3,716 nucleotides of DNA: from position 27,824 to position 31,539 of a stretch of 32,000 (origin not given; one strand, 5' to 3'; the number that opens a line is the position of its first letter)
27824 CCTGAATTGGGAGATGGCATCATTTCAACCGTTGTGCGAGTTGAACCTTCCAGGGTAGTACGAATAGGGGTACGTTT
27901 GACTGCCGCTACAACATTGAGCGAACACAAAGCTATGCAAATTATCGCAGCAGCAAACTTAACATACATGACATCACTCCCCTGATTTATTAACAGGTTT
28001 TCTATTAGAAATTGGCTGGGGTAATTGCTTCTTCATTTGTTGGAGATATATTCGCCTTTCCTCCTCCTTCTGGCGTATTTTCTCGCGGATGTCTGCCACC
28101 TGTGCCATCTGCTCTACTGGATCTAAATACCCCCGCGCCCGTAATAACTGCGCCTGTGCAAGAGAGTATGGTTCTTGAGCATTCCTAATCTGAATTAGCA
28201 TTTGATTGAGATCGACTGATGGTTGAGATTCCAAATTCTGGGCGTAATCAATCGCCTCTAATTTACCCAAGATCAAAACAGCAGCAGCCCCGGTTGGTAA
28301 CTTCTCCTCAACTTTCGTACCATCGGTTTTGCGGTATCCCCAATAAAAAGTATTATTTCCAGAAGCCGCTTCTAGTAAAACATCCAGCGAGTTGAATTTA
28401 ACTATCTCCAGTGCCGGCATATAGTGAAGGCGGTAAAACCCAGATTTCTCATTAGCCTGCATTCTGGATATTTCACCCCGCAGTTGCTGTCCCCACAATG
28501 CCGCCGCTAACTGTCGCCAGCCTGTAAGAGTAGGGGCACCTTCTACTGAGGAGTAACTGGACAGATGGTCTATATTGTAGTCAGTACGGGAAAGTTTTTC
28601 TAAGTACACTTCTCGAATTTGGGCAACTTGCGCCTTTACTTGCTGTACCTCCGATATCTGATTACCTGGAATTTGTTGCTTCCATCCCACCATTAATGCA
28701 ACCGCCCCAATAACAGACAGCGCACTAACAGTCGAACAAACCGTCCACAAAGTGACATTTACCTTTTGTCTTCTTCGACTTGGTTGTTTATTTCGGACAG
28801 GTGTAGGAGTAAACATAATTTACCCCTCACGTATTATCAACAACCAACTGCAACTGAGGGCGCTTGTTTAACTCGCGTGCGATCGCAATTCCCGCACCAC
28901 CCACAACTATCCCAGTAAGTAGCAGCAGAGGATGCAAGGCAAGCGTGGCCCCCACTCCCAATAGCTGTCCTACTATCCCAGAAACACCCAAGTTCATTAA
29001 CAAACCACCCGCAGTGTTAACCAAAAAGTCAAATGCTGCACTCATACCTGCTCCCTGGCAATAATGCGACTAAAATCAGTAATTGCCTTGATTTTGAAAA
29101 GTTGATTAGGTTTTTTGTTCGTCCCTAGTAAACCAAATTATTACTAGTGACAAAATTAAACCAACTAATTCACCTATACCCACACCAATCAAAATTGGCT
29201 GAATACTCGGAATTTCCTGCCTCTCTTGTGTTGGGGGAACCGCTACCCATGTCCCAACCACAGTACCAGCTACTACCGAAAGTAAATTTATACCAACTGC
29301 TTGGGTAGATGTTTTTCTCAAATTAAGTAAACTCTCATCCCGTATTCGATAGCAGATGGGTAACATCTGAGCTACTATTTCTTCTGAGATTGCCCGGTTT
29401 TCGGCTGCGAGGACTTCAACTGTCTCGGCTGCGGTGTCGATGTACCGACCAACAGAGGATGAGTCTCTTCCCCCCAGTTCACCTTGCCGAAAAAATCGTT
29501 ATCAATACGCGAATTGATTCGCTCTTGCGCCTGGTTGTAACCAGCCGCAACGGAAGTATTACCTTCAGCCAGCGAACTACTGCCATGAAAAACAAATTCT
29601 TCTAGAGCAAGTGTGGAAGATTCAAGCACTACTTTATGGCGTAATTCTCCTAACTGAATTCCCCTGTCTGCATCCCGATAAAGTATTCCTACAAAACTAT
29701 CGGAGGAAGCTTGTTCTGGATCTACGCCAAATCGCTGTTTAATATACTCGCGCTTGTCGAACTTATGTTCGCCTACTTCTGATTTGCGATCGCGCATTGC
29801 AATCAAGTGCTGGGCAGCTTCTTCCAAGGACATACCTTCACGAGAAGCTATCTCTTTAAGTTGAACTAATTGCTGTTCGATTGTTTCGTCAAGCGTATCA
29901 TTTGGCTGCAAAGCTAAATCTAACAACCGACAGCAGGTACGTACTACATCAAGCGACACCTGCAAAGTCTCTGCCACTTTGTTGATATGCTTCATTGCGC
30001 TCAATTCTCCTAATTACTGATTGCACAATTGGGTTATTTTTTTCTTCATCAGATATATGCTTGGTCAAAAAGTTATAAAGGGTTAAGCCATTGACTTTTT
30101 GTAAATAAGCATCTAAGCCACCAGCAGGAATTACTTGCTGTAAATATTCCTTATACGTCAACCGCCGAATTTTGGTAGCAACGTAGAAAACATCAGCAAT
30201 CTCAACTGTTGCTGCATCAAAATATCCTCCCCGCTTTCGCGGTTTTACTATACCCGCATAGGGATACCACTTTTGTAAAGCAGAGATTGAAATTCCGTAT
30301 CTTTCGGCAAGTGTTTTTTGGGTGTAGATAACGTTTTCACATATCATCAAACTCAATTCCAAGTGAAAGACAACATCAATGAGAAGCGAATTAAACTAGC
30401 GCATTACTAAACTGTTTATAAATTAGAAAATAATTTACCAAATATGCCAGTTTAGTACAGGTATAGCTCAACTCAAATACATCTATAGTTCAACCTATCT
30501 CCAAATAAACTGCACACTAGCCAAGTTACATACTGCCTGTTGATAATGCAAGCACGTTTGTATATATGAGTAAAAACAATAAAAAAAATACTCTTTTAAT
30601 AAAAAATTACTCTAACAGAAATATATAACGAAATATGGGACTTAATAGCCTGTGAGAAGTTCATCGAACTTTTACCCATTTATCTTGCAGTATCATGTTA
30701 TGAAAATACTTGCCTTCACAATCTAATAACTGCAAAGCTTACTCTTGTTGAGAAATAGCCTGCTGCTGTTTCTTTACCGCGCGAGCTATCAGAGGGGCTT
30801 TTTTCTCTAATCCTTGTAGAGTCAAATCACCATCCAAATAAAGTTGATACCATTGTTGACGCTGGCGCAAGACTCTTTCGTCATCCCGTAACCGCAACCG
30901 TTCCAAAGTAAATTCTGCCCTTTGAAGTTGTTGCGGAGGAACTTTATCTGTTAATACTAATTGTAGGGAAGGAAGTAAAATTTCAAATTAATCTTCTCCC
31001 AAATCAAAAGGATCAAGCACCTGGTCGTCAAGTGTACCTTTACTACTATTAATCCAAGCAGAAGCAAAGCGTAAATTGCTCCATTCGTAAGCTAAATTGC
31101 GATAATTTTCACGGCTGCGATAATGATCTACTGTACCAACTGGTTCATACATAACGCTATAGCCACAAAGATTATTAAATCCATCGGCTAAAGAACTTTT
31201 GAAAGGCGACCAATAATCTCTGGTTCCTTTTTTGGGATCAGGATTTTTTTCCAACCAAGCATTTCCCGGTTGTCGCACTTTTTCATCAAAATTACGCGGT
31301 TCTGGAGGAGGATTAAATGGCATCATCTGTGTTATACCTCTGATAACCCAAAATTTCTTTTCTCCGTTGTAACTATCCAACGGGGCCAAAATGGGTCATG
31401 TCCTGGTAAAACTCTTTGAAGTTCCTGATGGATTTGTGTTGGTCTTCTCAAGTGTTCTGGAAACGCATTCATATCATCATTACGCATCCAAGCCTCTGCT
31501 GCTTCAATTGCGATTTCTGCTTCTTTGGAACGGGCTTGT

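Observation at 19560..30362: DNA-translocation-like operon built on an FtsK translocase, two wall hydrolases and many small membrane proteins, with no VirB4/VirD4/relaxase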

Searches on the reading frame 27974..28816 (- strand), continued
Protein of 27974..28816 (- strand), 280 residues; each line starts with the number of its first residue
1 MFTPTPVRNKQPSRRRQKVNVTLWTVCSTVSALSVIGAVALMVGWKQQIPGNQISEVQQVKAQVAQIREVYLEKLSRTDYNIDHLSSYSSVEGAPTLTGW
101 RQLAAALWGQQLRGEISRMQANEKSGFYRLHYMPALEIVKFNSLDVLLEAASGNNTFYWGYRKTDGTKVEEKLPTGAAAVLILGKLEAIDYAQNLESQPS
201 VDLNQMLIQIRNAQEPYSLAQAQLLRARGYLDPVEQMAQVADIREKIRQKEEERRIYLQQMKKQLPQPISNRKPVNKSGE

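Call 78: search_protein_families(library=pfam, proteins=[L092:12542-14254:+, L092:14471-14875:+, L092:10843-11454:+, L092:11458-12054:+, L092:8434-8796:+, L092:8765-9442:+, L093:10749-11339:+, L093:11342-12013:+, L093:8354-8788:+, L093:8754-9449:+], max_evalue=0.05)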
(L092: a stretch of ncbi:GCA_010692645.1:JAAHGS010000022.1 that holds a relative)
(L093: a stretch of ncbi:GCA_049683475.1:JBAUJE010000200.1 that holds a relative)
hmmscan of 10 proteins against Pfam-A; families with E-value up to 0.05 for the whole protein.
L092:12542-14254:+ (570 aa): 5 families
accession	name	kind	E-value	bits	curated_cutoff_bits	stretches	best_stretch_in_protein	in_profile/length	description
PF01935.23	DUF87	-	0.00025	21.6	23.2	1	168-238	25-93/220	Helicase HerA, central domain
PF13191.12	AAA_16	-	0.0017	19.3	32.6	1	157-246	14-96/167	AAA ATPase domain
PF00158.32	Sigma54_activat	-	0.021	15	20.2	1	153-194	9-50/168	Sigma-54 interaction domain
PF12775.13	AAA_7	-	0.03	14.3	25.8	0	152-184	19-51/181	P-loop containing dynein motor region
PF14532.12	Sigma54_activ_2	-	0.032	14.9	25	0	151-198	6-53/138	Sigma-54 interaction domain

L092:14471-14875:+ (134 aa): 0 families

L092:10843-11454:+ (203 aa): 1 family
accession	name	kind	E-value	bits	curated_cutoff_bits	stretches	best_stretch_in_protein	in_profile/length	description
PF10226.14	CCDC85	-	0.012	15.8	23.8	1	65-156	103-183/192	CCDC85 family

L092:11458-12054:+ (198 aa): 1 family
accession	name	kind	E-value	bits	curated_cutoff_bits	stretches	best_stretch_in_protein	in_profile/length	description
PF01040.23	UbiA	-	0.016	15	34.2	1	120-170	88-138/250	UbiA prenyltransferase family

L092:8434-8796:+ (120 aa): 1 family
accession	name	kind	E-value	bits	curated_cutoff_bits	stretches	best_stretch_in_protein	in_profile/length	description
PF14370.11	Topo_C_assoc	-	0.035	14.4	25.1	0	2-27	32-57/70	C-terminal topoisomerase domain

L092:8765-9442:+ (225 aa): 0 families

L093:10749-11339:+ (196 aa): 0 families

L093:11342-12013:+ (223 aa): 0 families

L093:8354-8788:+ (144 aa): 1 family
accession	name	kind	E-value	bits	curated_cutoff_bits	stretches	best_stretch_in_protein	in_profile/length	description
PF01392.28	Fz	-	0.032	15.2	32.1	1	19-80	33-93/110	Fz domain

L093:8754-9449:+ (231 aa): 1 family
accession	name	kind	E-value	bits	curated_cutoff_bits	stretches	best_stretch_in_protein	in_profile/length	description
PF13203.12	DUF2201_N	-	0.022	14.8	23.2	1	53-175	119-242/271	Putative metallopeptidase domain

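Call 80: search_solved_structures(query=L092:12542-14254:+, max_evalue=1)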
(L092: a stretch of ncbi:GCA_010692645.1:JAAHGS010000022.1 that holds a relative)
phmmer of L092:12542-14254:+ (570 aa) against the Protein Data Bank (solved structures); distinct sequences matched with E-value up to 1: 0.

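Call 81: search_protein_families(library=ncbifam, proteins=[L092:12542-14254:+], max_evalue=0.01)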
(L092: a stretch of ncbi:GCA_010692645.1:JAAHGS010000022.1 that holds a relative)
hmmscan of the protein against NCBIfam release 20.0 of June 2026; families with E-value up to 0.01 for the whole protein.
L092:12542-14254:+ (570 aa): 0 families

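Call 85: list_cluster_members(proteins=[P0001, window:27974-28816:-, window:18023-19288:-])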
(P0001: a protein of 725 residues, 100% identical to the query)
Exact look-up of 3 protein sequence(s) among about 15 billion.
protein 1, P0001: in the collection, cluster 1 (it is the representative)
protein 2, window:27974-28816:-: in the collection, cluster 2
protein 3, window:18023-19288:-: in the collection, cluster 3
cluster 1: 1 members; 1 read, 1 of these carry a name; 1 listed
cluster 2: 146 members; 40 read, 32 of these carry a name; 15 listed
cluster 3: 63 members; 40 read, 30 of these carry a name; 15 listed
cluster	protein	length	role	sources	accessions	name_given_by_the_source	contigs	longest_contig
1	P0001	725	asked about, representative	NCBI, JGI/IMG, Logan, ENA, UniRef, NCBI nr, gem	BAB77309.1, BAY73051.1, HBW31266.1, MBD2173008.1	DNA translocase FtsK (plasmid) [Anabaena sp. FACHB-709] | Uncharacterized FtsK-like protein all7666 n=3 Tax=Nostocaceae TaxID=1162 RepID=FTSKL_NOSS1 | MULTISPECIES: DNA translocase FtsK [Nostocaceae]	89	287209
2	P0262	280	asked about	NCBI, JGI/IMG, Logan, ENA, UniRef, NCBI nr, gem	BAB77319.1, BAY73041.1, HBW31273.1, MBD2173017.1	phage terminase large subunit family protein (plasmid) [Anabaena sp. FACHB-709] | Uncharacterized protein n=2 Tax=Nostocaceae TaxID=1162 RepID=A0A1Z4KVJ0_ANAVA | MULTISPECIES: phage terminase large subunit family protein [Nostocaceae]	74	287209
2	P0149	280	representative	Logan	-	-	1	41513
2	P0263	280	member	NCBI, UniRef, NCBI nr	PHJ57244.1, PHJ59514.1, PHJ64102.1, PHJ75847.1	hypothetical protein VF14_22070 [Nostoc linckia z18] | Uncharacterized protein n=2 Tax=Nostoc linckia TaxID=92942 RepID=A0A9Q6EJV7_NOSLI | phage terminase large subunit family protein [Nostoc linckia]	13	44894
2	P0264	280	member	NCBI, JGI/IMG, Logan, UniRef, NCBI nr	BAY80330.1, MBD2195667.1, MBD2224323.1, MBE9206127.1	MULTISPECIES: phage terminase large subunit family protein [Nostocales] | phage terminase large subunit GpA-like protein | Uncharacterized protein n=3 Tax=Nostocales TaxID=1161 RepID=A0A367QYJ9_9NOSO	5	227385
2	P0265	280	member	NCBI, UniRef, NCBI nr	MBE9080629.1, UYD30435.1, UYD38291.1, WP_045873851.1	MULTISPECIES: phage terminase large subunit family protein [Nostocales] | phage terminase large subunit family protein n=1 Tax=Nostocales TaxID=1161 ...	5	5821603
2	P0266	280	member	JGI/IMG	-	phage terminase large subunit GpA-like protein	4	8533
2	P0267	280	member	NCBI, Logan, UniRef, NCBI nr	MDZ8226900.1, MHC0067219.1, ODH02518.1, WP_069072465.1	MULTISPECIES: phage terminase large subunit family protein [unclassified Nostoc] | phage terminase large subunit family protein n=1 Tax=unclassified Nostoc TaxID=2593658 ...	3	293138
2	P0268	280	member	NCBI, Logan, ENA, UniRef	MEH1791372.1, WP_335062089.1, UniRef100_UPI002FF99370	phage terminase large subunit family protein [Nostoc sp.] | phage terminase large subunit family protein n=1 Tax=Nostoc sp. TaxID=1180 ...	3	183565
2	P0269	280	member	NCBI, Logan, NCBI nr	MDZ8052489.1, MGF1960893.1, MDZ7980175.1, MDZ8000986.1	MAG: phage terminase large subunit family protein [Aulosira sp. ZfuCHP01] | phage terminase large subunit family protein [Aulosira sp. ZfuVER01]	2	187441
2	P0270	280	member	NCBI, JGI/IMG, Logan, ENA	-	phage terminase large subunit GpA-like protein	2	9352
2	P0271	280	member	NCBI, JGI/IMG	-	phage terminase large subunit GpA-like protein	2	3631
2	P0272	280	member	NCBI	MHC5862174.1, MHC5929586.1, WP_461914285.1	phage terminase large subunit family protein [Nostoc sp.]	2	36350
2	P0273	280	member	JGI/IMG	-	phage terminase large subunit GpA-like protein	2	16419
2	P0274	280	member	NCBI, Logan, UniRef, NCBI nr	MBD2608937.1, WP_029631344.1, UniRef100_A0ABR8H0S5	phage terminase large subunit family protein [Scytonema hofmannii FACHB-248] | Phage terminase large subunit family protein n=1 Tax=Scytonema hofmannii FACHB-248 ... | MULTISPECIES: phage terminase large subunit family protein [Nostocales]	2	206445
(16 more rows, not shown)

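Call 96: find_encoding_contigs(protein=P0211, flank=10000, max_places=1)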
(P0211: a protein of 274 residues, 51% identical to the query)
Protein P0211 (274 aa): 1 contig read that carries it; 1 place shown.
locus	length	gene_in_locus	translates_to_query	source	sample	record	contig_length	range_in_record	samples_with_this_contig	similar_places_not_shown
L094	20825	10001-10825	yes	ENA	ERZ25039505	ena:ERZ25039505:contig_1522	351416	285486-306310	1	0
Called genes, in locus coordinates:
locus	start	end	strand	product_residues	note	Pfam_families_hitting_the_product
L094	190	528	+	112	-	-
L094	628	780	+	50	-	-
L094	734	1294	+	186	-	-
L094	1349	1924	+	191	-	-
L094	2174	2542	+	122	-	-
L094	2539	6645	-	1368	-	PF13424:TPR_12 (faint), PF04212:MIT (faint), PF13374:TPR_10 (faint), PF21747:YpoC (faint), PF27904:Lepto_Lipo_YY_C (faint), PF27481:YqgA_MG2 (faint), PF03568:Separin_C (weak), PF12770:CHAT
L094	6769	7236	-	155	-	PF01863:YgjP-like, PF10263:SprT-like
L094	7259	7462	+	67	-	-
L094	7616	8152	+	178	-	-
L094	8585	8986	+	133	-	-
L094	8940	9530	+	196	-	-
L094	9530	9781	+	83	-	-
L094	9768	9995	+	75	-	-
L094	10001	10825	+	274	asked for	-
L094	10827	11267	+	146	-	-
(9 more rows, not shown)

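Call 97: find_encoding_contigs(protein=P0213, flank=10000, max_places=1)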
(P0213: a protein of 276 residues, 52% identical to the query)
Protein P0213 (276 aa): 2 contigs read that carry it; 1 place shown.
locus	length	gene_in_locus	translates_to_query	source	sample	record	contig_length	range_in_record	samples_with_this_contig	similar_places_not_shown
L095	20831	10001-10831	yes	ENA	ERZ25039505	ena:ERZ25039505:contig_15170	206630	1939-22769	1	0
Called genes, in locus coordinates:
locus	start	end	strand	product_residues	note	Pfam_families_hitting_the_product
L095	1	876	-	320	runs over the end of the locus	PF00078:RVT_1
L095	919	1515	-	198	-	PF13328:HD_4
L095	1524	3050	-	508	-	-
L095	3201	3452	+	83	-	-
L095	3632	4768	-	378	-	PF00589:Phage_integrase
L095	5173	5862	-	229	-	PF13586:DDE_Tnp_1_2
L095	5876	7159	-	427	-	PF13546:DDE_5, PF01609:DDE_Tnp_1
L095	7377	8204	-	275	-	PF08719:NADAR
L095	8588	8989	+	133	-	-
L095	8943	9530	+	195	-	-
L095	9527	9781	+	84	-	-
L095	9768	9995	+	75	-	-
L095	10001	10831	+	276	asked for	-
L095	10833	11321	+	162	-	-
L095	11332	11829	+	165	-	-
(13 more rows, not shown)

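Call 106: search_protein_families(library=phrogs, proteins=[L092:12542-14254:+], max_evalue=0.01)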
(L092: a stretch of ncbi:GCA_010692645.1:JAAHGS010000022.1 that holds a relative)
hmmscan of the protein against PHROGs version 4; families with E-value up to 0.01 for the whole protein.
L092:12542-14254:+ (570 aa): 0 families

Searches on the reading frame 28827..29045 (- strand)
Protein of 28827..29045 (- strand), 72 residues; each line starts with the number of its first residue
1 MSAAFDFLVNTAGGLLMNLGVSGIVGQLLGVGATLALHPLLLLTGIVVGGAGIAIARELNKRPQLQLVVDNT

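Call 4: search_protein_families(library=pfam, proteins=[window:28827-29045:-], max_evalue=0.1)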
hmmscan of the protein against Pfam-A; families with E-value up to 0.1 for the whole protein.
window:28827-29045:- (72 aa): 1 family
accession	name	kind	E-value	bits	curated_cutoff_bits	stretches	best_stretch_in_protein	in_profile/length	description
PF06522.17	B12D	-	0.0093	15.8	21.5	1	36-64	5-33/54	NADH-ubiquinone reductase complex 1 MLRQ subunit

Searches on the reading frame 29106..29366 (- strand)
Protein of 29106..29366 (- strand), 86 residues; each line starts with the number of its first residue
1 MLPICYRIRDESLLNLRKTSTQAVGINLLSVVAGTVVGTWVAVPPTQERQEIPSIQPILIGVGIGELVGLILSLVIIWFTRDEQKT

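Call 4: search_protein_families(library=pfam, proteins=[window:29106-29366:-], max_evalue=0.1)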
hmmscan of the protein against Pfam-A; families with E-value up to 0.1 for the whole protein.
window:29106-29366:- (86 aa): 1 family
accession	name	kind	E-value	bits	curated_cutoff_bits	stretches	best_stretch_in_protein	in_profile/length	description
PF01925.25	TauE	-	0.036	14.2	32.6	1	20-75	33-86/237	Sulfite exporter TauE/SafE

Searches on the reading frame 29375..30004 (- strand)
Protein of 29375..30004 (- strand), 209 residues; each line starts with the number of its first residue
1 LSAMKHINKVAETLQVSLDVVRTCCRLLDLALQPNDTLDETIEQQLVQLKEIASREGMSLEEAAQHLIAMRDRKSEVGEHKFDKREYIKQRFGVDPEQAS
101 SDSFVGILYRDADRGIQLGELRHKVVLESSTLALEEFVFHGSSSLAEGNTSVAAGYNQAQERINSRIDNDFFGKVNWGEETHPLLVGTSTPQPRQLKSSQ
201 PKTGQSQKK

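Call 4: search_protein_families(library=pfam, proteins=[window:29375-30004:-], max_evalue=0.1)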
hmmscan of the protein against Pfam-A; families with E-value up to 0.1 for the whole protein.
window:29375-30004:- (209 aa): 0 families

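Call 15: search_protein_families(library=phrogs, proteins=[window:29375-30004:-], max_evalue=0.01)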
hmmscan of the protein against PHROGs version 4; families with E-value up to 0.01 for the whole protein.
window:29375-30004:- (209 aa): 0 families

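Call 16: search_protein_families(library=ncbifam, proteins=[window:29375-30004:-], max_evalue=0.01)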
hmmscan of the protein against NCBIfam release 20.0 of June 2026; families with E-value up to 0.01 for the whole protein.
window:29375-30004:- (209 aa): 0 families

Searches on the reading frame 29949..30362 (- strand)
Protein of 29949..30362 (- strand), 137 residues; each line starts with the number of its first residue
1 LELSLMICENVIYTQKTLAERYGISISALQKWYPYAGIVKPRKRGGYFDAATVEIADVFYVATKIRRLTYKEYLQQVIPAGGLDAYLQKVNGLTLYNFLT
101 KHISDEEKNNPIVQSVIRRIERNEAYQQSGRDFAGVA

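Call 4: search_protein_families(library=pfam, proteins=[window:29949-30362:-], max_evalue=0.1)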
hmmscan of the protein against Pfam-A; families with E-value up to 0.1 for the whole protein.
window:29949-30362:- (137 aa): 2 families
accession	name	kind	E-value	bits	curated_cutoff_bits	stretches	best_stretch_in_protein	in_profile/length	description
PF01381.28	HTH_3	-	0.0049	17.3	23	1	12-32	9-29/55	Helix-turn-helix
PF19891.5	DUF6364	-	0.046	14.6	27.3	0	3-29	5-31/70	Family of unknown function (DUF6364)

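Call 15: search_protein_families(library=phrogs, proteins=[window:29949-30362:-], max_evalue=0.01)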
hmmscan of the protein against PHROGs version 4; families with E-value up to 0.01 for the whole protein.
window:29949-30362:- (137 aa): 1 family
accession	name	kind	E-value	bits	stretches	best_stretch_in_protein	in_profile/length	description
phrog_57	-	head and packaging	0.0023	18.8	1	9-53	9-55/199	terminase small subunit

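Call 16: search_protein_families(library=ncbifam, proteins=[window:29949-30362:-], max_evalue=0.01)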
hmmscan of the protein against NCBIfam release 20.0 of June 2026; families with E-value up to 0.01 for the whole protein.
window:29949-30362:- (137 aa): 1 family
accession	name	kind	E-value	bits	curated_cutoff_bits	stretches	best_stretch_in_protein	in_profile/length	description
TIGR02959.1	SigZ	equivalog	0.0028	17.5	168.65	0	94-125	7-38/170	RNA polymerase sigma factor SigZ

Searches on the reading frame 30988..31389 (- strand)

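Call 5: search_protein_families(library=pfam, proteins=[window:30988-31389:-], max_evalue=0.1)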
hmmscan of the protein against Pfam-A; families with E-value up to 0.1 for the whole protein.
window:30988-31389:- (133 aa): 0 families

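Call 68: search_protein_families(library=padloc, proteins=[window:30988-31389:-], max_evalue=0.001)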
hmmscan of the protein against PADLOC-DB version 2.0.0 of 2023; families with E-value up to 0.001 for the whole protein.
window:30988-31389:- (133 aa): 12 families
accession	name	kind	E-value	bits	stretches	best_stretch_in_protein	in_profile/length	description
PDLC00348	PtuB1|PtuB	-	1.6e-44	149.8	1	22-132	1-114/198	Unknown function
PDLC00330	PtuB1|PtuB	-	1.7e-08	32.7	1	31-118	12-110/271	Unknown function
PDLC00323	PtuB1|PtuB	-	3.7e-07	28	1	86-129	49-92/215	Unknown function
PDLC00337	PtuB1|PtuB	-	8.7e-06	23.7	1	63-128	47-118/216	Unknown function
PDLC00343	PtuB1|PtuB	-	2.7e-05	22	1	57-117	48-121/283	Unknown function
PDLC00315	PtuB1|PtuB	-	2.9e-05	22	1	48-121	6-80/227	Unknown function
PDLC00351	PtuB1|PtuB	-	6.9e-05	21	1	75-129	62-118/195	Unknown function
PDLC02924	HNH_I-A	-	7.9e-05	20.7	1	29-108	8-79/198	-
PDLC00336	PtuB1|PtuB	-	0.00012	19.8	1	86-129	80-126/250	Unknown function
PDLC00358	PtuB1|PtuB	-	0.00025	18.8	1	85-129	60-103/215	Unknown function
PDLC00331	PtuB1|PtuB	-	0.00045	17.9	1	86-128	49-91/222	Unknown function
PDLC00324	PtuB1|PtuB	-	0.00058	17.7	1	66-115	36-86/209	Unknown function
